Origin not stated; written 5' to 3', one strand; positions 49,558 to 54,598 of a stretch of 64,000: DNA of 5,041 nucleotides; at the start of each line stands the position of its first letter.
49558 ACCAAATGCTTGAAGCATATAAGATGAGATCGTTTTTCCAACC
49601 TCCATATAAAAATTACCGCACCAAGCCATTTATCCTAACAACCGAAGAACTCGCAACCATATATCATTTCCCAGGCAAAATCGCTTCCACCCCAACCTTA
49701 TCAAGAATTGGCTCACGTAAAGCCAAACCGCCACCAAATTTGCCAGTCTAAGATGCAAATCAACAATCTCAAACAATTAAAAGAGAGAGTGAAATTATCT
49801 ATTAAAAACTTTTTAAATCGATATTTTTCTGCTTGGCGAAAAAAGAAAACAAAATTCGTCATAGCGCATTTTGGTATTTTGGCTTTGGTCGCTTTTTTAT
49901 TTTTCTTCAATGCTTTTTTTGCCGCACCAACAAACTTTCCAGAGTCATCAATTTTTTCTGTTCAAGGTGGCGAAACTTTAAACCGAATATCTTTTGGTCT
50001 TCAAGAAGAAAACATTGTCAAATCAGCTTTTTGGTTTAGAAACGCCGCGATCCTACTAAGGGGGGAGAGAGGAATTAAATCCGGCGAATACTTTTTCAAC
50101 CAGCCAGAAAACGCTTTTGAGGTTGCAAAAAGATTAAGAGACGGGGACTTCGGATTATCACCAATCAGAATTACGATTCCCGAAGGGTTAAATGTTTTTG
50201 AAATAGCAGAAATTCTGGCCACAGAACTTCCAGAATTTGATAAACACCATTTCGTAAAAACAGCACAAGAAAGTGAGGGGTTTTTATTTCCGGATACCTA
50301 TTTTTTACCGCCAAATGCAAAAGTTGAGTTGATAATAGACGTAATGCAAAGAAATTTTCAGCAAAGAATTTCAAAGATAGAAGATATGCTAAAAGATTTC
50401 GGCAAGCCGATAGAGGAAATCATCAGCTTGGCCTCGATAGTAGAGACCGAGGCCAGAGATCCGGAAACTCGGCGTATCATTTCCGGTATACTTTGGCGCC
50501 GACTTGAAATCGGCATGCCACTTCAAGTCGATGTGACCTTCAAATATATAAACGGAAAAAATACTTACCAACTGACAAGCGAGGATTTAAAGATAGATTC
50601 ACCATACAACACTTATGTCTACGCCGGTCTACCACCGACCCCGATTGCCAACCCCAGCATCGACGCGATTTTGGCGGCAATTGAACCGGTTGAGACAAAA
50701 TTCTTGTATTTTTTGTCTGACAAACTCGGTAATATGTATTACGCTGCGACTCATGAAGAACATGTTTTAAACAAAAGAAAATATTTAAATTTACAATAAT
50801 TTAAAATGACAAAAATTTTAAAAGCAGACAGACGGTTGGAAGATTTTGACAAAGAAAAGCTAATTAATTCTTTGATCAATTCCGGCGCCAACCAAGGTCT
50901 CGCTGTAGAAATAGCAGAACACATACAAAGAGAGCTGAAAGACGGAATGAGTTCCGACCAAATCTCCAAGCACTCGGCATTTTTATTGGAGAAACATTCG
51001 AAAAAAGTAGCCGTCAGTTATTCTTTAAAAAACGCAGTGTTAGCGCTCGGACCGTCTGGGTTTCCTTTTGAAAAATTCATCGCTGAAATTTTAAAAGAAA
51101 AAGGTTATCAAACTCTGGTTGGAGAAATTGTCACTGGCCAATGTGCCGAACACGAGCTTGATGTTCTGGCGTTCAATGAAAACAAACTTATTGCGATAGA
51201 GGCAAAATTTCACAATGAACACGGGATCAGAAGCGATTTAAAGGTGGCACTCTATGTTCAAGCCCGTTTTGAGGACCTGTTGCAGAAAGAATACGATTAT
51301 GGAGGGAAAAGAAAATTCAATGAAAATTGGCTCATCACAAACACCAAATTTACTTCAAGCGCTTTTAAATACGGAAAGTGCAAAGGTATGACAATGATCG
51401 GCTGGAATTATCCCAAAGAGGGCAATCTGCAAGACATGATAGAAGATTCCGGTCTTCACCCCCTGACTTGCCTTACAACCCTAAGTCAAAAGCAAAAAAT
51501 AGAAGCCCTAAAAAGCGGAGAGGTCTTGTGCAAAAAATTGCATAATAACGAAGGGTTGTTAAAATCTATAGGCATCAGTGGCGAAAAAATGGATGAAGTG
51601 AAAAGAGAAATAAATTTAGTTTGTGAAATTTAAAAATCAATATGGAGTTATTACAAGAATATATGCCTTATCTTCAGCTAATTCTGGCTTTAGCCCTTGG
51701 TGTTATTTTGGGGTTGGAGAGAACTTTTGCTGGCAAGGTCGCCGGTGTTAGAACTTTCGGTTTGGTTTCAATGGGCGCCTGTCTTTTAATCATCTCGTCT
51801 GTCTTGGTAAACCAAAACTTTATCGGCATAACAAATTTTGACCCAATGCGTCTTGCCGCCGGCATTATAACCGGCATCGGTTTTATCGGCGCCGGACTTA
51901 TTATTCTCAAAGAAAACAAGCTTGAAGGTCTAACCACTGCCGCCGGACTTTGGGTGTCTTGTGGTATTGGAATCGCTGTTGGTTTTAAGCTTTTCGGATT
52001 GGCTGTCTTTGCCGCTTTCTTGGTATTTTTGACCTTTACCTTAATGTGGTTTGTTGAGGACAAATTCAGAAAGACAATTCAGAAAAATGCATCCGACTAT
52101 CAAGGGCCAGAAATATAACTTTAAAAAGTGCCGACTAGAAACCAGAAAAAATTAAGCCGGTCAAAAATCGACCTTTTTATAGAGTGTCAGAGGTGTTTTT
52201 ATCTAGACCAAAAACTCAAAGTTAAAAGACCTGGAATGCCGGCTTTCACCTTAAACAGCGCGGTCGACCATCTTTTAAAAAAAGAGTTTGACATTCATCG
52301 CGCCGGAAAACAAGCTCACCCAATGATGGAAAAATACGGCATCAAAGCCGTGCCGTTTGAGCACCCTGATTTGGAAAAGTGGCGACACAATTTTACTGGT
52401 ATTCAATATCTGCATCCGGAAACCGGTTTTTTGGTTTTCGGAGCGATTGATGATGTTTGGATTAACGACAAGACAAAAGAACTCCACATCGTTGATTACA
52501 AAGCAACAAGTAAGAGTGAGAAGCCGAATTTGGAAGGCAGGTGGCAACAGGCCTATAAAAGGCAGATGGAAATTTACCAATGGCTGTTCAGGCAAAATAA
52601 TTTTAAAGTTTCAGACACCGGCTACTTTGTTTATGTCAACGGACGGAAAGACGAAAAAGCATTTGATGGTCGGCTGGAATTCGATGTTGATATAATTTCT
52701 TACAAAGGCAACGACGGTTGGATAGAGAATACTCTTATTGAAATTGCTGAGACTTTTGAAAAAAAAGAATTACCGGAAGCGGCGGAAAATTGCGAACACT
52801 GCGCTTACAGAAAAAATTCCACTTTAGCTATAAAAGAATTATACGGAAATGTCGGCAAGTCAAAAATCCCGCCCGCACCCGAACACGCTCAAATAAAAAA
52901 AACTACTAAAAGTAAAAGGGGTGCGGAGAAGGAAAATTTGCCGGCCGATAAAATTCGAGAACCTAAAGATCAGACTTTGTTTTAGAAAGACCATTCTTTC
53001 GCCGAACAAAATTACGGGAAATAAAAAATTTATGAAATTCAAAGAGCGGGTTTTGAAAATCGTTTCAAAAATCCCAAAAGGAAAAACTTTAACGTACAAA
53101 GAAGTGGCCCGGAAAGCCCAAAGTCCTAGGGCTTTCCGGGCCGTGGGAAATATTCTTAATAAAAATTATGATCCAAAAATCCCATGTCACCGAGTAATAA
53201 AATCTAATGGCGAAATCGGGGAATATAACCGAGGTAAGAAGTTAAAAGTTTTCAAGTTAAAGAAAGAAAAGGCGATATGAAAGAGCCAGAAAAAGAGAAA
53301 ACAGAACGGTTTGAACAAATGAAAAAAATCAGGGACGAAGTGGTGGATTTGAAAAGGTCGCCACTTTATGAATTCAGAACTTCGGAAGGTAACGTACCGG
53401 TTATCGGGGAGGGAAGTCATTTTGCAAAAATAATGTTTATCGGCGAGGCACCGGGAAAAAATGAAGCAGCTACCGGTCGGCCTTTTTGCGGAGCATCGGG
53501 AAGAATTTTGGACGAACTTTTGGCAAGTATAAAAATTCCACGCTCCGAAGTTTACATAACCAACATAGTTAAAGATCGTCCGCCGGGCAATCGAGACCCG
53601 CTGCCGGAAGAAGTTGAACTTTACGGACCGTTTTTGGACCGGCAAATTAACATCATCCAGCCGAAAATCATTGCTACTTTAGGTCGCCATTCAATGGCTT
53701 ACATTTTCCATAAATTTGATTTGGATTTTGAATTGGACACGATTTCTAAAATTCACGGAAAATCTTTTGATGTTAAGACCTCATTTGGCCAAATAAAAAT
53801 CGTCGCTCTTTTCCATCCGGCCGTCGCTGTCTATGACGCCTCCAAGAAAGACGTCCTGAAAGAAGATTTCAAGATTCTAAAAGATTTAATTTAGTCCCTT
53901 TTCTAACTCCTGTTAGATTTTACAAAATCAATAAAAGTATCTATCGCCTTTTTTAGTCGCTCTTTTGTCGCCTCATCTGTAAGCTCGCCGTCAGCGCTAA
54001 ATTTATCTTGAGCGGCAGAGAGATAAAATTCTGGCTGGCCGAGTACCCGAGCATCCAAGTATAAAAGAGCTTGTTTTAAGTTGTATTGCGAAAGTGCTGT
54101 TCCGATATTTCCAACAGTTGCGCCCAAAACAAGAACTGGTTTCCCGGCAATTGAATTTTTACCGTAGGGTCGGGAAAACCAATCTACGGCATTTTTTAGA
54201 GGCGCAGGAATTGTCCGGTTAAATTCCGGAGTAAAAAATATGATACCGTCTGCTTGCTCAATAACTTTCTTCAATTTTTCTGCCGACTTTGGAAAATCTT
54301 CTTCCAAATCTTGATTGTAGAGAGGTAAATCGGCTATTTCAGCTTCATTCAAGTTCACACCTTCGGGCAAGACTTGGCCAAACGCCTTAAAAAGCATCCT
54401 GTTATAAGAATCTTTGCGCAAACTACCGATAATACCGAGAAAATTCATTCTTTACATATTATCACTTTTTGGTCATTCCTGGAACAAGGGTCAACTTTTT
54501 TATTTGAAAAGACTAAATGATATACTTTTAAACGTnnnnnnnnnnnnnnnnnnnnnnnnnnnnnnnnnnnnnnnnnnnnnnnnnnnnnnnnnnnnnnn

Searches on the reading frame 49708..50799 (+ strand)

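Call 23: search_protein_families(library=pfam, proteins=[window:49708-50799:+], max_evalue=0.00001)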
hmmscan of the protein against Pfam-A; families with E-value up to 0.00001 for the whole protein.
window:49708-50799:+ (363 aa): 1 family
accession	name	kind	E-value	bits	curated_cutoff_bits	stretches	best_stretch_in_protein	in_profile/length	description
PF02618.21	YceG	-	5e-72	243.1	32.4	1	83-358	1-275/275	YceG-like family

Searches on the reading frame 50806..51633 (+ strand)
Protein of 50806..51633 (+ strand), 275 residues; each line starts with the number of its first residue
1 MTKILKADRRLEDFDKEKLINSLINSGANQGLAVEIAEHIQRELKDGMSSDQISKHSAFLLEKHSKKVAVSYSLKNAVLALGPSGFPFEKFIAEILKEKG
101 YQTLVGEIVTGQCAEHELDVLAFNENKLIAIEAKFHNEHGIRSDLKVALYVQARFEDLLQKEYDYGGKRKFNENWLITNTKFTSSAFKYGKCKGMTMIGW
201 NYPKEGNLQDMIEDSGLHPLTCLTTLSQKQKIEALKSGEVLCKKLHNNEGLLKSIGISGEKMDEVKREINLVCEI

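Call 69: search_protein_families(library=pfam, proteins=[window:50806-51633:+], max_evalue=0.01)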
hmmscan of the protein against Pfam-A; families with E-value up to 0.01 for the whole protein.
window:50806-51633:+ (275 aa): 2 families
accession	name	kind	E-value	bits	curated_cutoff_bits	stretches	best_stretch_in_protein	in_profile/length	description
PF03477.21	ATP-cone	-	5.6e-06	27.3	25.8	1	3-72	2-79/88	ATP cone domain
PF04471.18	Mrr_cat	-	2.9e-05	24.6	21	1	85-196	6-104/115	Restriction endonuclease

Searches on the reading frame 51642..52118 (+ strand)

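Call 69: search_protein_families(library=pfam, proteins=[window:51642-52118:+], max_evalue=0.01)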
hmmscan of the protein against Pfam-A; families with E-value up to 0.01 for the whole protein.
window:51642-52118:+ (158 aa): 1 family
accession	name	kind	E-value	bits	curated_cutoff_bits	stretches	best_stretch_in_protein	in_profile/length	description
PF02308.21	MgtC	-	1e-31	110.3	31.4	1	13-139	1-119/121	MgtC family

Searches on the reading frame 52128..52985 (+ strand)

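Call 69: search_protein_families(library=pfam, proteins=[window:52128-52985:+], max_evalue=0.01)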
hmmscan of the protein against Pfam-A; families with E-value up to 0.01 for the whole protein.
window:52128-52985:+ (285 aa): 2 families
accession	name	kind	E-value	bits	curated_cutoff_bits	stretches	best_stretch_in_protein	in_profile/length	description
PF12705.13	PDDEXK_1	-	4.5e-14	53.4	22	1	82-228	100-243/247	PD-(D/E)XK nuclease superfamily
PF01930.23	Cas_Cas4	-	1.4e-05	25.7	22.7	1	111-229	58-156/160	Domain of unknown function DUF83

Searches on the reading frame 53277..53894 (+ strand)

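Call 37: search_protein_families(library=pfam, proteins=[window:53277-53894:+], max_evalue=0.00001)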
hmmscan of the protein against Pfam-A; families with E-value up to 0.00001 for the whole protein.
window:53277-53894:+ (205 aa): 1 family
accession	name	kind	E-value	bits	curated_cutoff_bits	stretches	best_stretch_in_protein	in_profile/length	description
PF03167.25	UDG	-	1.5e-30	106.6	24.3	1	44-192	2-129/141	Uracil DNA glycosylase superfamily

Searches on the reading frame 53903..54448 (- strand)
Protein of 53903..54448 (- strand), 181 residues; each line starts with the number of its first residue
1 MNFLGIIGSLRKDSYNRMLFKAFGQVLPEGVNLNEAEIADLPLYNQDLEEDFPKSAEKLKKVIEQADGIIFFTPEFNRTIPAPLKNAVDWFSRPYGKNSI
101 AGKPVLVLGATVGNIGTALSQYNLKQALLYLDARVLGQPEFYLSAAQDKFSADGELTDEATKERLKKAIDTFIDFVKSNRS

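Call 69: search_protein_families(library=pfam, proteins=[window:53903-54448:-], max_evalue=0.01)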
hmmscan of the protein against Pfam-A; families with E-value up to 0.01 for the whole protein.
window:53903-54448:- (181 aa): 2 families
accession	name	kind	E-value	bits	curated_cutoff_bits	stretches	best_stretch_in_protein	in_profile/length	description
PF03358.20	FMN_red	-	1.5e-36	125.7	24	1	1-147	1-151/152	NADPH-dependent FMN reductase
PF02525.22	Flavodoxin_2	-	3.4e-07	30.6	27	1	1-131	1-158/198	Flavodoxin-like fold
